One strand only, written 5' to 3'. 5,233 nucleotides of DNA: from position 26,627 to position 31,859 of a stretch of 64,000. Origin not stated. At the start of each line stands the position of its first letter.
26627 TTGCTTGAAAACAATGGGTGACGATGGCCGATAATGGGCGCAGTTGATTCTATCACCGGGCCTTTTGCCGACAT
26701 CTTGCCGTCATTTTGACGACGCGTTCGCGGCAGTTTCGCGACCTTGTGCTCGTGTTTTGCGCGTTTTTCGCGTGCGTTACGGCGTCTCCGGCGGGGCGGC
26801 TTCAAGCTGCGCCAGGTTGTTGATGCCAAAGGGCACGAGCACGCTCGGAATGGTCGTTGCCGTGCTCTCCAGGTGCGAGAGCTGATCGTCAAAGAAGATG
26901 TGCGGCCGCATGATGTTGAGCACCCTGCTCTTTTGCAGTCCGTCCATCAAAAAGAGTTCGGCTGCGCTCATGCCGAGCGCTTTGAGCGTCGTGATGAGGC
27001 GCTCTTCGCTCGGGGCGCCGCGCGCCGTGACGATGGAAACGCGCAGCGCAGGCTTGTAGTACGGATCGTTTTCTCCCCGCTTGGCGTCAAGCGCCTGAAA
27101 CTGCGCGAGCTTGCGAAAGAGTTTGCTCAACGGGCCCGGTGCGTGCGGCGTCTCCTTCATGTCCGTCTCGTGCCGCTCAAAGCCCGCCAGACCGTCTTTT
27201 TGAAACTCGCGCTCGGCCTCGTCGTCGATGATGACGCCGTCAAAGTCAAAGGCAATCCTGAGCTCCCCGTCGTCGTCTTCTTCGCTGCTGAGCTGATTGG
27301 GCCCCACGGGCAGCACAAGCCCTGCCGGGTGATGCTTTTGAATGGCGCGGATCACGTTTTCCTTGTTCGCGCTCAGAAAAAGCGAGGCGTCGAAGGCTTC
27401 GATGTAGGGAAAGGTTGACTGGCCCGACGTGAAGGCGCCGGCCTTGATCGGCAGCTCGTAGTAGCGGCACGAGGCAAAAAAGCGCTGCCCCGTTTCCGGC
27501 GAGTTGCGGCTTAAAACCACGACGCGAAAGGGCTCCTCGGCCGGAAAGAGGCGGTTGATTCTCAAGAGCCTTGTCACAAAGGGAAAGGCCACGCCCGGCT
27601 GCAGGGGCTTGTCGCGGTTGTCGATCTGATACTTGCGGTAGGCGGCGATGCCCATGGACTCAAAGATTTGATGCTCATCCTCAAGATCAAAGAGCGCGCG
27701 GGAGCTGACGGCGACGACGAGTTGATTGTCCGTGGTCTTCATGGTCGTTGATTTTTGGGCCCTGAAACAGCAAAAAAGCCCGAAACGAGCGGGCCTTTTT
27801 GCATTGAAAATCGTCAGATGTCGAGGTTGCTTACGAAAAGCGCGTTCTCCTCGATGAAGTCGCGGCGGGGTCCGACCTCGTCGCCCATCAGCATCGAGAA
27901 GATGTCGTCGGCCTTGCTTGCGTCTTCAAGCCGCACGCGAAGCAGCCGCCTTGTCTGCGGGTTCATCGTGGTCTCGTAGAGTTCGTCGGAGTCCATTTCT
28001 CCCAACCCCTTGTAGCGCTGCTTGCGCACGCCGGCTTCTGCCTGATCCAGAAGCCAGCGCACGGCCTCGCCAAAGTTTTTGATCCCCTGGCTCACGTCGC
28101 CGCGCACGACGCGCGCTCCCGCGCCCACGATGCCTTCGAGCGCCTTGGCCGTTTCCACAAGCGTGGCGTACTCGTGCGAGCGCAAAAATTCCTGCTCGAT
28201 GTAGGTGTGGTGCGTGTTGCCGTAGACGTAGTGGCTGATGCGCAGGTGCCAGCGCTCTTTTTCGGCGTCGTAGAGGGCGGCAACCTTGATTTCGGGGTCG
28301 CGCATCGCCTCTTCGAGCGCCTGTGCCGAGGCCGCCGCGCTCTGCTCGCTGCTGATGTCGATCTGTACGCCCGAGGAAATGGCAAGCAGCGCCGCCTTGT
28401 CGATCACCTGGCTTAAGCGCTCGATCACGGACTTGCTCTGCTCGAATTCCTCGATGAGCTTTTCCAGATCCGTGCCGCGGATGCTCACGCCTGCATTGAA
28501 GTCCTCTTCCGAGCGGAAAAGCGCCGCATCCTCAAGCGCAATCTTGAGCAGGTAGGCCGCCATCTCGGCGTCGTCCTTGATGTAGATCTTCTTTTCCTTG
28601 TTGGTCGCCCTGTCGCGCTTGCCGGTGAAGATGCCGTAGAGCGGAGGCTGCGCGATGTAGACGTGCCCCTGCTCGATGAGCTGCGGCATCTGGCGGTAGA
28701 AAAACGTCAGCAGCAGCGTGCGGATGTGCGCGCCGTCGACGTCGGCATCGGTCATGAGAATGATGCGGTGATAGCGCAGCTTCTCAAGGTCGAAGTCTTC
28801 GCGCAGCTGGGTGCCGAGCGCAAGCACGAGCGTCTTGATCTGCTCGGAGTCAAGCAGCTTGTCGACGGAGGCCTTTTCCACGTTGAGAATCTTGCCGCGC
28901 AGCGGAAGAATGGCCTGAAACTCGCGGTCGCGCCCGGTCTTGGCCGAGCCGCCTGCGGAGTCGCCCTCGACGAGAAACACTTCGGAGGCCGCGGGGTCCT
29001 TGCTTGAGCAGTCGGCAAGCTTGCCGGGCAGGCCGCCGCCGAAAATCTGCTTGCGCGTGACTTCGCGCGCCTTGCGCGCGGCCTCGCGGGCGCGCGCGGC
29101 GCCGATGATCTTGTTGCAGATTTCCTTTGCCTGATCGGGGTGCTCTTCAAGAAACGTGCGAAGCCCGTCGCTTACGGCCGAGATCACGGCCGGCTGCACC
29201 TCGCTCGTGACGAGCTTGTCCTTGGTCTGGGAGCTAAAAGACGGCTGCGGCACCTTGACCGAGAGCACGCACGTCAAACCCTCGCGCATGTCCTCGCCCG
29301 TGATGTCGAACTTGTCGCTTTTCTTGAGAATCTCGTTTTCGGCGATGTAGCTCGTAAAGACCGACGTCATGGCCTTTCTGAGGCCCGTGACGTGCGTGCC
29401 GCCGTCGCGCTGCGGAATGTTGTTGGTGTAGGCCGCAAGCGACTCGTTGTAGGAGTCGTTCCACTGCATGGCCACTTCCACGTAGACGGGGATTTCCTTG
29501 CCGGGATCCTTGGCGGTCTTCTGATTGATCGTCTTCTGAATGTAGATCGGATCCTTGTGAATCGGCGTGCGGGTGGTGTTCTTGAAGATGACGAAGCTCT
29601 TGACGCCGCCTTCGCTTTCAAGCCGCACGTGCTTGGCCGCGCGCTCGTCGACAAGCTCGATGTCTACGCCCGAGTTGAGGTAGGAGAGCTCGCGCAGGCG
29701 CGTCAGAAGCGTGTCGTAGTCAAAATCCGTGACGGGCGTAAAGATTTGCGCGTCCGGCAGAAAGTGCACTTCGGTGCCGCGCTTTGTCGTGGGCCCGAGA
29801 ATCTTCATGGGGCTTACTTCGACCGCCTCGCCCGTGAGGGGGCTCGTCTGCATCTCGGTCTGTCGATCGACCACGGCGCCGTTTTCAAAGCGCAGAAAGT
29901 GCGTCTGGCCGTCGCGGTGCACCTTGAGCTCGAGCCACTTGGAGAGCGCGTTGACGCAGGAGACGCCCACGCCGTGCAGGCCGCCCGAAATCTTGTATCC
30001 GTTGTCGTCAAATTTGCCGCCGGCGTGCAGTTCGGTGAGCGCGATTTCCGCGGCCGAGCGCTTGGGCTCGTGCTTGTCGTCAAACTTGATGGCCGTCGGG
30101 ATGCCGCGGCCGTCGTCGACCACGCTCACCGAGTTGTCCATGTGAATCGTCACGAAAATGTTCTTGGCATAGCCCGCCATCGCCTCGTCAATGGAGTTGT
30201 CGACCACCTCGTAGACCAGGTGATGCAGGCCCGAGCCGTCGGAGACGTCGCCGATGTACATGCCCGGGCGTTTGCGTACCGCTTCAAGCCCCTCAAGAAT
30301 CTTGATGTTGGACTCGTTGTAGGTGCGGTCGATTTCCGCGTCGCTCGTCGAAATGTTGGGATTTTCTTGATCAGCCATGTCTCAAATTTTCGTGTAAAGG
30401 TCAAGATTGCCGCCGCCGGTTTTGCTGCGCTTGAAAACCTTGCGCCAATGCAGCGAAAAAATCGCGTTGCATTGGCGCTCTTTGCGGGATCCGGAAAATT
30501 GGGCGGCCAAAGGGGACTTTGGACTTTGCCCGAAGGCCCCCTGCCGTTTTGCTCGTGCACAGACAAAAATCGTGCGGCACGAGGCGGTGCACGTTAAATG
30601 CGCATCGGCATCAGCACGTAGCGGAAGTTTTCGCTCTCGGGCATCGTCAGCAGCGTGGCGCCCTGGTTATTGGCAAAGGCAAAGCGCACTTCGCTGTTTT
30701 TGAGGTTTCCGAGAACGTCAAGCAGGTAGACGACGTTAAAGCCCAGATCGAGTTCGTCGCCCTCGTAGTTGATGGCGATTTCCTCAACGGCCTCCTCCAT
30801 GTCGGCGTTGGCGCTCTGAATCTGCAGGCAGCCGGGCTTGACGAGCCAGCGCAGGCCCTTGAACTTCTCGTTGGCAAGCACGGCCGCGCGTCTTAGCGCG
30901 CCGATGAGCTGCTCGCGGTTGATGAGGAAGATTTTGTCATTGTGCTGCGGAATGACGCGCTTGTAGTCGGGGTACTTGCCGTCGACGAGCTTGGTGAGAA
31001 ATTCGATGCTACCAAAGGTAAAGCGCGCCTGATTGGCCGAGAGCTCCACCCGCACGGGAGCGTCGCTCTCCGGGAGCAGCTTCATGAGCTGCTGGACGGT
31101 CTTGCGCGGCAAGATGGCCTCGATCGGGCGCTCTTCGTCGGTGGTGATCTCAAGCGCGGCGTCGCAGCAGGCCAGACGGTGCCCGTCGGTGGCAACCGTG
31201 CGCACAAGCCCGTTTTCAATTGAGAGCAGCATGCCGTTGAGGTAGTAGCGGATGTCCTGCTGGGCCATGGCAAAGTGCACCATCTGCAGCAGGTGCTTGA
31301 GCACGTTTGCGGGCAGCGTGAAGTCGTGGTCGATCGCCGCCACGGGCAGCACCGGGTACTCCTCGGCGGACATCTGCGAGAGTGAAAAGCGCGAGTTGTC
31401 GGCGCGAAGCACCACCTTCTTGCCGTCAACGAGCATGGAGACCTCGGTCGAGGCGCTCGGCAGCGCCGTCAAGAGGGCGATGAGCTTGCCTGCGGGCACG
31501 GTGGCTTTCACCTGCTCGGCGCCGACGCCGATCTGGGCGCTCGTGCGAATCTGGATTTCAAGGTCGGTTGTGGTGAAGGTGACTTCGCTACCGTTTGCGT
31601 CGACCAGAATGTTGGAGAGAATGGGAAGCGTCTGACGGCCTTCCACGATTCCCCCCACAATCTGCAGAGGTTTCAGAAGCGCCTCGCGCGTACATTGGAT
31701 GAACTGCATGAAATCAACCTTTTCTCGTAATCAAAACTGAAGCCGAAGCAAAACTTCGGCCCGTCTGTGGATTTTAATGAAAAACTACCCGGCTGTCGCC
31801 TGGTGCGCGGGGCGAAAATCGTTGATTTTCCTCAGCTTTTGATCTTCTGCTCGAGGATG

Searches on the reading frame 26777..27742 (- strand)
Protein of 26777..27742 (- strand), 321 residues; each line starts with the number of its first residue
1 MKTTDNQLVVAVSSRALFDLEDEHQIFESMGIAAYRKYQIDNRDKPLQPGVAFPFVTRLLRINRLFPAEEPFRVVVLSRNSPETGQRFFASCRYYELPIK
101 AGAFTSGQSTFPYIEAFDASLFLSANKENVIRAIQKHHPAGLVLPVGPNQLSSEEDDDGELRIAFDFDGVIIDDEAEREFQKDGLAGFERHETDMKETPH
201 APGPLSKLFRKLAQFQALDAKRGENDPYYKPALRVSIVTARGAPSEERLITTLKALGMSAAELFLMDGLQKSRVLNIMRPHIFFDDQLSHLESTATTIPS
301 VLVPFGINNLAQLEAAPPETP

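Call 4: search_protein_families(library=ncbifam, proteins=[window:26777-27742:-])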
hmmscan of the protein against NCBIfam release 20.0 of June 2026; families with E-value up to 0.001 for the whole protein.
window:26777-27742:- (321 aa): 1 family
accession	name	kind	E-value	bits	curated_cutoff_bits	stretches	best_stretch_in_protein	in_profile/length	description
TIGR01549.1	HAD-SF-IA-v1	subfamily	0.00069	20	23.3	0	163-226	2-65/149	HAD-IA family hydrolase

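Call 11: search_protein_families(library=pfam, proteins=[window:26777-27742:-], max_evalue=0.01)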
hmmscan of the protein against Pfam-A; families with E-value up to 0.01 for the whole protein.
window:26777-27742:- (321 aa): 1 family
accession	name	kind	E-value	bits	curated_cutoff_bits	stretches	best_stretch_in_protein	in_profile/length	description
PF06189.17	5-nucleotidase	-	2.8e-111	371.6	28.2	1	3-309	4-301/302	5'-nucleotidase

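Call 12: find_encoding_contigs(protein=window:26777-27742:-, flank=10000, max_places=6)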
Protein window:26777-27742:- (321 aa): 6 contigs read that carry it; 3 places shown.
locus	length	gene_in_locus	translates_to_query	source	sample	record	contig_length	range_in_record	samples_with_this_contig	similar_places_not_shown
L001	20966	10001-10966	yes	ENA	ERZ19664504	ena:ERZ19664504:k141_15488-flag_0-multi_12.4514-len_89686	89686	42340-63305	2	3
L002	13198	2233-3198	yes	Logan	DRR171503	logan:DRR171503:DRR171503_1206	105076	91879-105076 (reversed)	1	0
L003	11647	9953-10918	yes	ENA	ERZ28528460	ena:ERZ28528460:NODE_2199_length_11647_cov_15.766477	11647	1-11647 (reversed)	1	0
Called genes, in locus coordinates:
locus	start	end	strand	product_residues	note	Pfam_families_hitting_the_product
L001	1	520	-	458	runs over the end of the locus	PF10396:TrmE_N, PF12631:MnmE_helical, PF00350:Dynamin_N (faint), PF01926:MMR_HSR1, PF02421:FeoB_N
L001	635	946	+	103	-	-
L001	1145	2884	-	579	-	PF14849:YidC_periplas, PF02096:60KD_IMP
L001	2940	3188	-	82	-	PF01809:YidD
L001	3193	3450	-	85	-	-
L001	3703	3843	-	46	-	PF00468:Ribosomal_L34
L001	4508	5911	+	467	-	PF11638:DnaA_N (weak), PF00308:Bac_DnaA, PF08299:Bac_DnaA_C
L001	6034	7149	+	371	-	PF00712:DNA_pol3_beta, PF02767:DNA_pol3_beta_2, PF02768:DNA_pol3_beta_3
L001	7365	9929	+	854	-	PF02518:HATPase_c, PF00204:DNA_gyraseB, PF01751:Toprim, PF18053:GyrB_insert, PF00986:DNA_gyraseB_C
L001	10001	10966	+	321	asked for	PF06189:5-nucleotidase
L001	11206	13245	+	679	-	PF00724:Oxidored_FMN, PF01266:DAO (faint), PF07992:Pyr_redox_2 (faint), PF12831:FAD_oxidored (weak), PF13450:NAD_binding_8 (weak)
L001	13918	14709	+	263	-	-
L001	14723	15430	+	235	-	PF04972:BON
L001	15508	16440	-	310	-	PF04055:Radical_SAM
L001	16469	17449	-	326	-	PF01040:UbiA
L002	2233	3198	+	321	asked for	PF06189:5-nucleotidase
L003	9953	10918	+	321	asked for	PF06189:5-nucleotidase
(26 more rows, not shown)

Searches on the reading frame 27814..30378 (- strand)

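Call 4: search_protein_families(library=ncbifam, proteins=[window:27814-30378:-])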
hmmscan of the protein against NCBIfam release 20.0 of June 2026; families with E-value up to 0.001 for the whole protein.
window:27814-30378:- (854 aa): 5 families
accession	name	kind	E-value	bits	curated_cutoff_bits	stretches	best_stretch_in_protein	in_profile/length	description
NF011501.0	PRK14939.1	subfamily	0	1109.3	796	1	16-854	6-803/803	DNA gyrase subunit B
TIGR01059.1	gyrB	equivalog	8.8e-266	883.4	882.4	1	20-854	1-639/639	DNA topoisomerase (ATP-hydrolyzing) subunit B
NF004189.0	PRK05644.1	subfamily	2.7e-261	868.5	740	2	15-611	5-561/641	DNA gyrase subunit B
TIGR01058.1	parE_Gpos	equivalog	1.2e-207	691.3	899.95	2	18-613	3-562/637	DNA topoisomerase IV subunit B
TIGR01055.1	parE_Gneg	equivalog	1.5e-161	539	723.35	2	19-600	3-546/625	DNA topoisomerase IV subunit B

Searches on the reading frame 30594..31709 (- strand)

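Call 4: search_protein_families(library=ncbifam, proteins=[window:30594-31709:-])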
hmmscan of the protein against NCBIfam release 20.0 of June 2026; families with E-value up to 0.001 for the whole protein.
window:30594-31709:- (371 aa): 3 families
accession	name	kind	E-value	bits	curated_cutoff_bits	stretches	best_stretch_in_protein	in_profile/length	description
TIGR00663.1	dnan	equivalog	1.9e-96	323.2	137.65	1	3-370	2-366/367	DNA polymerase III subunit beta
NF004184.0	PRK05643.3-2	equivalog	7.3e-32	110.7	443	1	6-370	5-374/375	DNA polymerase III subunit beta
NF011508.0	PRK14946.1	equivalog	2.7e-12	46.5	513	1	87-351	85-346/366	DNA polymerase III subunit beta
